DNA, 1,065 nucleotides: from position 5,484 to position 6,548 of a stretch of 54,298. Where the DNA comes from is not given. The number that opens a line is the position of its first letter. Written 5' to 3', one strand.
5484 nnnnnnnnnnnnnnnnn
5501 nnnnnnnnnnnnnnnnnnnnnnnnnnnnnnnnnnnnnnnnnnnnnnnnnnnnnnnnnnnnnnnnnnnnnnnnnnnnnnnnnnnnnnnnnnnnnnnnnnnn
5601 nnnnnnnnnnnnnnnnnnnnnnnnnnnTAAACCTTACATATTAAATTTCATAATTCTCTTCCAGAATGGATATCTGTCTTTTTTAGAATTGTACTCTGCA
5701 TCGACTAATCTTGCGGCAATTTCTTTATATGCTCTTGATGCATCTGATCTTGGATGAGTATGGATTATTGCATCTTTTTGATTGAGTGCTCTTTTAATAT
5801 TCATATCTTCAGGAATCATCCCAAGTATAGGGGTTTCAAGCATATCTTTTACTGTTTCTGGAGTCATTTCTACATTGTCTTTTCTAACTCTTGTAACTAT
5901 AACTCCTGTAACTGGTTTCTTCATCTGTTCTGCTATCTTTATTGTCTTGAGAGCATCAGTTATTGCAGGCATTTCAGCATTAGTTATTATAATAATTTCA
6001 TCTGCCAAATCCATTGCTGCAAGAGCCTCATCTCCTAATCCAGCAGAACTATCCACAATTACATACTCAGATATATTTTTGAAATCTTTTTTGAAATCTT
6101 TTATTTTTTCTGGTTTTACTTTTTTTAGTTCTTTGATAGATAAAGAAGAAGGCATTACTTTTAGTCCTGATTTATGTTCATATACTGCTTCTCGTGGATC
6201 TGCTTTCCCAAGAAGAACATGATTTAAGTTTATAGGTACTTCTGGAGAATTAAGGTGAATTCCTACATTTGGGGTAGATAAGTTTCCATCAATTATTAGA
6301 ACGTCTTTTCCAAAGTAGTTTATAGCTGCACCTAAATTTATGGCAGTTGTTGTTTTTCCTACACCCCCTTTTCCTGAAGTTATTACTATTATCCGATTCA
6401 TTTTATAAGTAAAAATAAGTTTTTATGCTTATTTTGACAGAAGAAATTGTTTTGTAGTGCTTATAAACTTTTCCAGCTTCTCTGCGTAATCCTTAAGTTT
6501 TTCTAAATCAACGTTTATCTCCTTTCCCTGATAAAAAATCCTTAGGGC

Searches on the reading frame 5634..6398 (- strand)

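Call 50: search_protein_families(library=pfam, proteins=[window:5634-6398:-], max_evalue=0.00001)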
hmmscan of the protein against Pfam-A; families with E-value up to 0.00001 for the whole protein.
window:5634-6398:- (254 aa): 6 families
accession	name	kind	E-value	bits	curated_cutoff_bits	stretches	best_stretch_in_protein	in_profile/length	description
PF01656.29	CbiA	-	9.9e-21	74.4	25.4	1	4-208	1-122/125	CobQ/CobB/MinD/ParA nucleotide binding domain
PF10609.15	ParA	-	1.2e-20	74.4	27.1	1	2-231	4-245/246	NUBPL iron-transfer P-loop NTPase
PF13614.12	AAA_31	-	1.3e-18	68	27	1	2-160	2-168/177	AAA domain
PF00142.24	Fer4_NifH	-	9.2e-14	52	25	1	129-235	138-248/271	4Fe-4S iron sulfur cluster binding proteins, NifH/frxC family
PF06564.18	CBP_BcsQ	-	2e-08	34.5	21.3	1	3-229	3-231/234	Cellulose biosynthesis protein BcsQ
PF13500.12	AAA_26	-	5.5e-08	33.3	27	1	130-200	126-193/198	AAA domain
